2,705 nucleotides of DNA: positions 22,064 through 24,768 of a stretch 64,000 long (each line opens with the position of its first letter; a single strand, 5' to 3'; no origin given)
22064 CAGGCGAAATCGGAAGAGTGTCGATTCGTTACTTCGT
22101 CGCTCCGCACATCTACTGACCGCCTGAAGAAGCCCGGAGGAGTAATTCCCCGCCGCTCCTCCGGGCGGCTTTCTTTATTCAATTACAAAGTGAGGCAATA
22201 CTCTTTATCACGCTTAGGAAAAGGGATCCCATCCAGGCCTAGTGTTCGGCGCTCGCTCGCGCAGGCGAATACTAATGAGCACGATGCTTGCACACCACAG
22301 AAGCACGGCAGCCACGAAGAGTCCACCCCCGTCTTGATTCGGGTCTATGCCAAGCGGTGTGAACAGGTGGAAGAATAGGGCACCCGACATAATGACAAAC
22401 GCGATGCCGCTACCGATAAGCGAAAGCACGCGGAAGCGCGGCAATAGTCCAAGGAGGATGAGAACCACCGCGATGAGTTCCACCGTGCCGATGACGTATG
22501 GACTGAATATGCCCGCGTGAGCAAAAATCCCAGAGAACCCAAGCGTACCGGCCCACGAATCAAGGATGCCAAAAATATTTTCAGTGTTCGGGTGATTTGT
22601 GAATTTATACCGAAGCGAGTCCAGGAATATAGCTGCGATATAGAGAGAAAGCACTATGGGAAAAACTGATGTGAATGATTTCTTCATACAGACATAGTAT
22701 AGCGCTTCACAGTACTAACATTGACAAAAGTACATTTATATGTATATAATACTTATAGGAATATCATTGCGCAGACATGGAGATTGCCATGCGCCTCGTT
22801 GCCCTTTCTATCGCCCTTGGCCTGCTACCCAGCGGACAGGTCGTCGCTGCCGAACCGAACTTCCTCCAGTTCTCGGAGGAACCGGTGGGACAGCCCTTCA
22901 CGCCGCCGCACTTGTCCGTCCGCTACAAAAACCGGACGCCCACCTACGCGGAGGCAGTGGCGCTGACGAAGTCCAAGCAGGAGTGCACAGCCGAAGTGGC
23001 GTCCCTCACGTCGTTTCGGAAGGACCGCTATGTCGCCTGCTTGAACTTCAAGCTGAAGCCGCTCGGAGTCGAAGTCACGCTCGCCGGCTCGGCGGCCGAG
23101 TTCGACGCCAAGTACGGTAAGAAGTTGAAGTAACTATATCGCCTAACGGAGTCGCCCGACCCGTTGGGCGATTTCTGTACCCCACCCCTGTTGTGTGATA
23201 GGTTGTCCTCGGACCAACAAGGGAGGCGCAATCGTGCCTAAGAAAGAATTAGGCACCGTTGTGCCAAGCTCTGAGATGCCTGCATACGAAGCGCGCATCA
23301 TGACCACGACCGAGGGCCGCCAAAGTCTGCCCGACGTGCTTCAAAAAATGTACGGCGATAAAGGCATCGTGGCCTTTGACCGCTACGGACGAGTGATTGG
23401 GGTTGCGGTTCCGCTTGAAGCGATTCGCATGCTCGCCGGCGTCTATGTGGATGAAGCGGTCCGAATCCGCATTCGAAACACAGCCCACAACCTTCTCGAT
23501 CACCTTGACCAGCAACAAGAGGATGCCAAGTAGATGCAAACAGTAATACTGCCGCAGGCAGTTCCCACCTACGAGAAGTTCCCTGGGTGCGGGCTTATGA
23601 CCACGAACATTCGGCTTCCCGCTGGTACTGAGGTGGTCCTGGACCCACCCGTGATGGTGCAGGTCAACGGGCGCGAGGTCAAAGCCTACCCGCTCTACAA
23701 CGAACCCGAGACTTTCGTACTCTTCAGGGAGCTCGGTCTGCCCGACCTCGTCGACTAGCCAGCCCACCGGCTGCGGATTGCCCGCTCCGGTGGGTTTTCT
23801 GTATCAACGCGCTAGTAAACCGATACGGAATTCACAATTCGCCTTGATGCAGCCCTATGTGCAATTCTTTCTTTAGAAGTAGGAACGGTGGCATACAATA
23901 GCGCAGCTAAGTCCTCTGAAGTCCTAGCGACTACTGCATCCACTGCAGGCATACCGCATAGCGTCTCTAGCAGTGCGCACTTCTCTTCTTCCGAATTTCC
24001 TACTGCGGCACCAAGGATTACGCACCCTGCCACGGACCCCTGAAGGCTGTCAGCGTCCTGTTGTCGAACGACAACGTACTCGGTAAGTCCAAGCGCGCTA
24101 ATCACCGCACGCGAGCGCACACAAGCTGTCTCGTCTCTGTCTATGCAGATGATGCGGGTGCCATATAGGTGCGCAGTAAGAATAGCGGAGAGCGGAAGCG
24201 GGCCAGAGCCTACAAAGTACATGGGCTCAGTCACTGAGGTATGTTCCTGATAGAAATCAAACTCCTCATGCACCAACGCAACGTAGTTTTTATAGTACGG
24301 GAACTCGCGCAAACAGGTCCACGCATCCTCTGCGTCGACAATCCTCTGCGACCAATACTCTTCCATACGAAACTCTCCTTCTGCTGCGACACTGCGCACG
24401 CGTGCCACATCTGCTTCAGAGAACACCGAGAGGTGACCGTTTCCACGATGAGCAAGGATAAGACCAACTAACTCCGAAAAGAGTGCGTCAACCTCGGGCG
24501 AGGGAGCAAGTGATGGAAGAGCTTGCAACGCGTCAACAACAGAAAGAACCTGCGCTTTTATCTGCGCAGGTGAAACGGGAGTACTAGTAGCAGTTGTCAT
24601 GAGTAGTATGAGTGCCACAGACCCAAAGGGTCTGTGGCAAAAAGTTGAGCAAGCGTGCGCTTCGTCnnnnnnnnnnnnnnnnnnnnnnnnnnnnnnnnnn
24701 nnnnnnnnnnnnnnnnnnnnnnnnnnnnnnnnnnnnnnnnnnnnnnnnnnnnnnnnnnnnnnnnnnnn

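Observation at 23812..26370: Nicotianamine-synthase-like enzyme in an operon with a His-rich COG0523 metallochaperone GTPase, behind a 26-bp palindromic operator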

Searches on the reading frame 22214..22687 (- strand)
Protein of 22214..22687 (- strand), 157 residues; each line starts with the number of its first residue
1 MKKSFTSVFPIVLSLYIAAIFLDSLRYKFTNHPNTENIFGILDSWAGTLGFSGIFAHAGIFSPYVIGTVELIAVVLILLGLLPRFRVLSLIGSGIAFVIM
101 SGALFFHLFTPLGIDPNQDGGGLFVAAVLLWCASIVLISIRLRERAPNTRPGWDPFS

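Call 4: search_protein_families(library=pfam, proteins=[window:22214-22687:-], max_evalue=0.1)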
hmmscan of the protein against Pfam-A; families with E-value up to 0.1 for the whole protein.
window:22214-22687:- (157 aa): 3 families
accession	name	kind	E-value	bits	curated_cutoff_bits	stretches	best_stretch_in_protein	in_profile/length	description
PF13564.11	DoxX_2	-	0.0025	18.4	26.3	1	64-109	39-83/103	DoxX-like family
PF07681.17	DoxX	-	0.014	16.4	23.6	1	15-105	7-81/85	DoxX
PF04224.18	DUF417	-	0.087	12.8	27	1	64-119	88-141/175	Protein of unknown function, DUF417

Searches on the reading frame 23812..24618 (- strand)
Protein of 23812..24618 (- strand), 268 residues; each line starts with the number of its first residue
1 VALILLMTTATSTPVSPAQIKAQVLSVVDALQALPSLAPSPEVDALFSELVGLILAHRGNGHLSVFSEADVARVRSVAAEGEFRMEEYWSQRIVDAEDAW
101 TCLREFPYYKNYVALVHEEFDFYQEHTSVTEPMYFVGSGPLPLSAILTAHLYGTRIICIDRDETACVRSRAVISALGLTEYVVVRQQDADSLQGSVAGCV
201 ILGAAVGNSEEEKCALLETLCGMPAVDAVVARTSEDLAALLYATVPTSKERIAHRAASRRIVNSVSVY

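Call 4: search_protein_families(library=pfam, proteins=[window:23812-24618:-], max_evalue=0.1)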
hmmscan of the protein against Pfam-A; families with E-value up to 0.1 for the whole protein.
window:23812-24618:- (268 aa): 1 family
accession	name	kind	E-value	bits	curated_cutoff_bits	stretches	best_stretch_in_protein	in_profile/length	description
PF03059.22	NAS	-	6.4e-32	111.4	27.1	1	22-247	10-244/276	Nicotianamine synthase protein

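Call 8: find_encoding_contigs(protein=window:23812-24618:-, flank=10000, max_places=6)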
Protein window:23812-24618:- (268 aa): 7 contigs read that carry it; 5 places shown.
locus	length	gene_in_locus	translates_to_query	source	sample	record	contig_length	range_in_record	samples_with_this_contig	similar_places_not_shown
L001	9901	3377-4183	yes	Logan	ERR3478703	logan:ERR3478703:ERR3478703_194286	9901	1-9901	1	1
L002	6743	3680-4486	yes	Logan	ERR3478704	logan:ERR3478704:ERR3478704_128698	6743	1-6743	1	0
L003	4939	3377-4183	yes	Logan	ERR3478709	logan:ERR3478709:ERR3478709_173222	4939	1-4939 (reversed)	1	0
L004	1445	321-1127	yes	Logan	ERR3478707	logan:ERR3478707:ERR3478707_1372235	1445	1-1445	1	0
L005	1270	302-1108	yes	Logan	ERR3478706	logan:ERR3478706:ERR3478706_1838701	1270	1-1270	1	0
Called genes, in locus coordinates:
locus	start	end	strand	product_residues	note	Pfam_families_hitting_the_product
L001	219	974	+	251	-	-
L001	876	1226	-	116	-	-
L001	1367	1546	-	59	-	-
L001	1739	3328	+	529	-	PF02492:cobW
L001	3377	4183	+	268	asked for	PF03059:NAS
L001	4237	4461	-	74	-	-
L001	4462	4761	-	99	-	-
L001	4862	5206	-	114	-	-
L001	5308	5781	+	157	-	-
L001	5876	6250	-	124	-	-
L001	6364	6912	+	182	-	PF07823:CPDase, PF13563:2_5_RNA_ligase2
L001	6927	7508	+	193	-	-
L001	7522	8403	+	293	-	PF17773:UPF0176_N, PF00581:Rhodanese, PF12368:Rhodanese_C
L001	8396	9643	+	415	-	PF00070:Pyr_redox (faint), PF00890:FAD_binding_2, PF01266:DAO (weak), PF03486:HI0933_like, PF12831:FAD_oxidored, PF13450:NAD_binding_8 (weak), PF07992:Pyr_redox_2 (weak), PF22780:HI0933_like_1st, +3 more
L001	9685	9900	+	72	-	?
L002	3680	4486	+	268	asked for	PF03059:NAS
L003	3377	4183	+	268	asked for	PF03059:NAS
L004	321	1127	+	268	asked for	PF03059:NAS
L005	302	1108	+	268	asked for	PF03059:NAS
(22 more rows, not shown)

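Call 21: find_homologous_proteins(query=window:23812-24618:-)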
Query window:23812-24618:- (268 aa): 31 proteins with E <= 0.001 among 5012 candidates.
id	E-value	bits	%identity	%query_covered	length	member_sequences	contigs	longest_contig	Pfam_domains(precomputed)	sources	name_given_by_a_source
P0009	5.8e-158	542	95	98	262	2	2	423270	PF03059.23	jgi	jgi:nicotianamine synthase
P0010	5.9e-50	188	42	96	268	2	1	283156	PF03059.23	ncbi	-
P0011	2.6e-33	134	35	94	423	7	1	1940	PF03059.23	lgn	-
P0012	2.4e-30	124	40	87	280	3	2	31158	PF03059.23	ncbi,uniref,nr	ncbi:nicotianamine synthase [Pyxidicoccus fallax]|uniref:Nicotianamine synthase n=1 Tax=Pyxidicoccus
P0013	1.1e-29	122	39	86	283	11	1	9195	PF03059.23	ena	-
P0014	3.5e-29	120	34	85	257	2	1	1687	PF03059.23,PF13649.13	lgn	-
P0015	3.5e-29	120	37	88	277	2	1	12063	PF03059.23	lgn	-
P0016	5.2e-29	120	35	84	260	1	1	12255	PF03059.23,PF13649.13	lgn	-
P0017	7.2e-28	116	37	87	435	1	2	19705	PF03059.23,PF13508.14,PF00583.32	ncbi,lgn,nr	ncbi:MAG: GNAT family N-acetyltransferase [Candidatus Doudnabacteria bacterium]|nr:GNAT family N-ace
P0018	2.1e-27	114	31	93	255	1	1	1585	PF03059.23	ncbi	-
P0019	3.2e-26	110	34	85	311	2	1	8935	PF03059.23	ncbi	-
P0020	4.8e-25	107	35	87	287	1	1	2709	PF03059.23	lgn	-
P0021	1.1e-24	105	38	81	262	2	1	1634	PF03059.23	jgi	jgi:nicotianamine synthase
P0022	1.5e-24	105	33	89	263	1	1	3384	PF03059.23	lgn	-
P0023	2.8e-24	104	37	83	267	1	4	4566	PF03059.23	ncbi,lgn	ncbi:MAG: nicotianamine synthase family protein [Egibacteraceae bacterium]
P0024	7.8e-24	103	36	86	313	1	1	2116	PF03059.23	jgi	jgi:nicotianamine synthase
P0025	1.3e-23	102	34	84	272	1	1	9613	PF03059.23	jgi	jgi:nicotianamine synthase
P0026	4.1e-23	100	35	84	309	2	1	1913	PF03059.23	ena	-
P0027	1.1e-22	99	36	83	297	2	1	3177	PF03059.23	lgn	-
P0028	1.3e-22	99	33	89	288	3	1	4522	PF03059.23,PF13460.13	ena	-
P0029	2.0e-22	98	36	81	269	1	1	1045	PF03059.23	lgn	-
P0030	2.0e-21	95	38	82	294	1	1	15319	PF03059.23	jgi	jgi:hypothetical protein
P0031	3.9e-20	91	35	87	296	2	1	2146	PF03059.23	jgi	jgi:hypothetical protein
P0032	1.6e-19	89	34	82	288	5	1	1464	PF03059.23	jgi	-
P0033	2.7e-17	81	30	90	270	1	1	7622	PF03059.23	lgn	-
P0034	3.8e-16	77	29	93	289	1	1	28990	PF03059.23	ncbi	ncbi:MAG: nicotianamine synthase family protein, partial [Alphaproteobacteria bacterium]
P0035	3.3e-14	71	28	90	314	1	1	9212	PF03059.23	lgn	-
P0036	7.2e-14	70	31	81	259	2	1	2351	PF03059.23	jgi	jgi:nicotianamine synthase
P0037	8.7e-14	70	29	87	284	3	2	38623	PF05175.21,PF03059.23,PF13649.13,PF08242.19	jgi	jgi:nicotianamine synthase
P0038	7.7e-13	67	24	88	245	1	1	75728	PF03059.23,PF13649.13,PF08241.19,PF08242.19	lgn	-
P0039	2.1e-11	62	31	87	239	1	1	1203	PF03059.23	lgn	-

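Call 40: search_solved_structures(query=window:23812-24618:-, max_evalue=1, show_alignments=3)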
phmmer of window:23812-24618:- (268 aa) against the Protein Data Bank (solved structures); distinct sequences matched with E-value up to 1: 7.
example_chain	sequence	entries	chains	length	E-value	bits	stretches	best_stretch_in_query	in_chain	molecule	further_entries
3fpe_A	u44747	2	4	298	1e-12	51.4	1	83-246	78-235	Putative uncharacterized protein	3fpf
3o31_A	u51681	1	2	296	1.7e-12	50.7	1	85-246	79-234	ThermoNicotianamine Synthase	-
3fpg_A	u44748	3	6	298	1.7e-12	50.7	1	85-246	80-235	Putative uncharacterized protein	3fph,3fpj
7c9m_A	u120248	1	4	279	0.00093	22.1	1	83-231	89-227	D-histidine 2-aminobutanoyltransferase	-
8zx0_A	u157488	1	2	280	0.00094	22.1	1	83-231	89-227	D-histidine 2-aminobutanoyltransferase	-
7c7m_A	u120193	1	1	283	0.00097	22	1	83-231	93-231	Staphylopine biosynthesis enzyme CntL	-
7c9k_A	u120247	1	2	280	0.0015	21.4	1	107-231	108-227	D-histidine 2-aminobutanoyltransferase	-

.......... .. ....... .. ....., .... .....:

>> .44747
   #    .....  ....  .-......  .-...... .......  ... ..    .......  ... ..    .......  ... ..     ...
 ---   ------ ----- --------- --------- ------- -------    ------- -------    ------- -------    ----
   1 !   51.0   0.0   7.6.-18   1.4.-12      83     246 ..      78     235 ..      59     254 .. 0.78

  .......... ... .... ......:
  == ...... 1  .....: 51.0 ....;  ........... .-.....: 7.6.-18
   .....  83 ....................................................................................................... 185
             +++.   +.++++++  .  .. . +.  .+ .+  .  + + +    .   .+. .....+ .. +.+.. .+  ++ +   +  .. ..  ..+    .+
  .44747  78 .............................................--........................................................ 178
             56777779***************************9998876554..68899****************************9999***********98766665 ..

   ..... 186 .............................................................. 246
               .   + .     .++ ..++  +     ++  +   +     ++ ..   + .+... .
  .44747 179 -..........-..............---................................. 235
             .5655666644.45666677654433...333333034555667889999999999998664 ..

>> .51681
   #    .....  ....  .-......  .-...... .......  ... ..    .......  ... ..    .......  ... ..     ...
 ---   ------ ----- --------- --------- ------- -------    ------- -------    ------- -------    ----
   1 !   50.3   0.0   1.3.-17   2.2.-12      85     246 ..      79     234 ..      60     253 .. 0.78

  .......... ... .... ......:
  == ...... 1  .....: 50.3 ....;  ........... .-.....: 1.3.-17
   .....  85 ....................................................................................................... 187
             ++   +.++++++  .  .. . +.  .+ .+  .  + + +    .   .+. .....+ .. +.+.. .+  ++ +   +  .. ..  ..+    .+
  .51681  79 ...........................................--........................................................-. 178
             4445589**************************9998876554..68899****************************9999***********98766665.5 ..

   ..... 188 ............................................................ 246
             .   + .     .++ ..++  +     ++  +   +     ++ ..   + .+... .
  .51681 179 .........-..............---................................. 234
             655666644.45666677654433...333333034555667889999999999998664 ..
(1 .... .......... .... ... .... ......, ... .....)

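Call 55: find_encoding_contigs(protein=P0012, flank=7000, max_places=2)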
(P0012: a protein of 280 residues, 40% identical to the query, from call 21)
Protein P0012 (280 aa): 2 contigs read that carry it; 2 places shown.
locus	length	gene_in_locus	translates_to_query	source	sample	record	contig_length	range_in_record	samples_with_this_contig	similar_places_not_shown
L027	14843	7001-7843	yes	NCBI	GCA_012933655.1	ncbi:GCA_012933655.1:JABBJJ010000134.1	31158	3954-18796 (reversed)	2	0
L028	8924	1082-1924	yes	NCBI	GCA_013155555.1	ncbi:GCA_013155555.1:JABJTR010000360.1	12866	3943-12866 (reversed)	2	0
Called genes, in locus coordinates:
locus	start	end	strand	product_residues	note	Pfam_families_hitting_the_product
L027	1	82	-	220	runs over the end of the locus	PF01471:PG_binding_1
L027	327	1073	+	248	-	PF00005:ABC_tran, PF13304:AAA_21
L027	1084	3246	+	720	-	PF07715:Plug, PF00593:TonB_dep_Rec_b-barrel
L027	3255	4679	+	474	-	PF12679:ABC2_membrane_2, PF10920:DUF2705 (weak), PF12698:ABC2_membrane_3, PF12730:ABC2_membrane_4, PF12040:DUF3526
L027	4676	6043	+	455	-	PF12040:DUF3526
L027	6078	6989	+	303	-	PF05721:PhyH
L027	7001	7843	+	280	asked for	PF03059:NAS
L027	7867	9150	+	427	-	PF18130:ATPgrasp_N, PF01071:GARS_A, PF02655:ATP-grasp_3, PF02786:CPSase_L_D2 (weak), PF13535:ATP-grasp_4, PF15632:ATPgrasp_Ter (weak), PF18603:LAL_C2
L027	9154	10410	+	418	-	PF07690:MFS_1, PF13347:MFS_2 (weak)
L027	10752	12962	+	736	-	PF06452:CBM9_1, PF19313:DUF5916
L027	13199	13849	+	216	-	PF13441:Gly-zipper_YMGG, PF13488:Gly-zipper_Omp (weak), PF00691:OmpA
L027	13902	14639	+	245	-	-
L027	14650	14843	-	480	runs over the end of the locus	PF00392:GntR, PF00155:Aminotran_1_2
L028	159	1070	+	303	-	PF05721:PhyH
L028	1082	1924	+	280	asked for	PF03059:NAS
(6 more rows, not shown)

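Call 56: find_encoding_contigs(protein=P0017, flank=7000, max_places=2)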
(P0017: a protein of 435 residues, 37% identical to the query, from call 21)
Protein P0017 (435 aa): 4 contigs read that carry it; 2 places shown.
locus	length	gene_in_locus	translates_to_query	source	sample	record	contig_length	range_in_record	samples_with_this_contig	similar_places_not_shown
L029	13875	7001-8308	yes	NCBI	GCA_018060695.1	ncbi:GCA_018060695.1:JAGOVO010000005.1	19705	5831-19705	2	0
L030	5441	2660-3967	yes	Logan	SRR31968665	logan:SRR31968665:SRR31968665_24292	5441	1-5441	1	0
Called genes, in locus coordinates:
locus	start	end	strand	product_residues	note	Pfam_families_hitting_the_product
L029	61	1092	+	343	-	PF01594:AI-2E_transport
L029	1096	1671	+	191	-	PF10648:Gmad2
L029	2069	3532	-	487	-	PF01564:Spermine_synth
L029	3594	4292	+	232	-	-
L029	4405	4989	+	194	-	PF20803:PaaX_M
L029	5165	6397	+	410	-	PF04932:Wzy_C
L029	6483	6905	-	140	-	PF01475:FUR, PF09339:HTH_IclR (faint)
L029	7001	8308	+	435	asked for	PF03059:NAS, PF13508:Acetyltransf_7 (faint), PF00583:Acetyltransf_1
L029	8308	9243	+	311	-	PF02492:cobW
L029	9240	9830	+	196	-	-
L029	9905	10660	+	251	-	PF02535:Zip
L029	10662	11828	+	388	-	PF07907:YibE_F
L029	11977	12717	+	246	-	PF02585:PIG-L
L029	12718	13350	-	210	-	PF09335:VTT_dom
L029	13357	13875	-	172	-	?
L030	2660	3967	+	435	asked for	PF03059:NAS, PF13508:Acetyltransf_7 (faint), PF00583:Acetyltransf_1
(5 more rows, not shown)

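Call 61: search_protein_families(library=ncbifam, proteins=[window:23812-24618:-, L029:6483-6905:-], max_evalue=0.01)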
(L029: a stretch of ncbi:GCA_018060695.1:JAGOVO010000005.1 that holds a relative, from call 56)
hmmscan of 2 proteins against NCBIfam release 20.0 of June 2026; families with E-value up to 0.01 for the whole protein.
window:23812-24618:- (268 aa): 2 families
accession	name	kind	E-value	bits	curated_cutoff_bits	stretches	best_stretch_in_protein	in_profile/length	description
NF033601.2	Sta_opine_CntL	equivalog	3.6e-08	33.1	350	1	74-194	67-180/255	staphylopine biosynthesis enzyme CntL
NF006002.0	PRK08132.1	subfamily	0.0025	16.3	416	1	124-175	19-70/552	FAD-dependent oxidoreductase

L029:6483-6905:- (140 aa): 12 families
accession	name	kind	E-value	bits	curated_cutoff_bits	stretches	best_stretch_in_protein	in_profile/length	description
NF006999.0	PRK09462.1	equivalog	2.9e-19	69.1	146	1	7-135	5-136/148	ferric iron uptake transcriptional regulator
NF052545.1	TransRegPerRClab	equivalog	3.5e-19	69.2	180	1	5-139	3-138/138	transcriptional regulator PerR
NF051892.1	TransRegFurBacil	equivalog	1e-17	64.6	220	1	5-138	7-146/149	ferric iron uptake transcriptional regulator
NF051891.1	TransRegFurHelico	equivalog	3.4e-16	59.4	200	1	6-137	14-147/148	ferric iron uptake transcriptional regulator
NF047406.1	TransRegPerRTherm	equivalog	6.7e-12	45.8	200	1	16-138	5-128/130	manganese-dependent transcriptional regulator PerR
NF008646.0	PRK11639.1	equivalog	2.9e-11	43.4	167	1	8-137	15-148/171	zinc uptake transcriptional repressor Zur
NF047462.1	FUR_perox_PerRA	exception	2.2e-09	37.9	200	1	7-101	9-105/142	peroxide-responsive transcriptional repressor PerRA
NF045678.1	TransRegIrrA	equivalog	2.9e-07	30.4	150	1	5-104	8-110/138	iron response transcriptional regulator IrrA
NF045677.1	FeRespRegIrr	equivalog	2.2e-06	27.8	170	1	8-103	2-100/127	Fur family transcriptional regulator Irr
NF005061.0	PRK06474.1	equivalog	0.00095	19.1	121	1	21-75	13-64/178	hypothetical protein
NF045644.1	TransRegBhcR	equivalog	0.0023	17.2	350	1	22-82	29-81/267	HTH-type transcriptional regulator BhcR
NF053606.1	Sta1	subfamily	0.0065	16.6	80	1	22-74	23-70/100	Sta1 family transcriptional regulator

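Call 76: search_protein_families(library=pfam, proteins=[P0011], max_evalue=0.01)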
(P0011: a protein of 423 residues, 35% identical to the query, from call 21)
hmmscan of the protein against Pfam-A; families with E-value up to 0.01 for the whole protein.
P0011 (423 aa): 1 family
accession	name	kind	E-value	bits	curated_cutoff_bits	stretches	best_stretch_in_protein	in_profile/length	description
PF03059.22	NAS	-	2.2e-36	126.1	27.1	1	9-263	9-266/276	Nicotianamine synthase protein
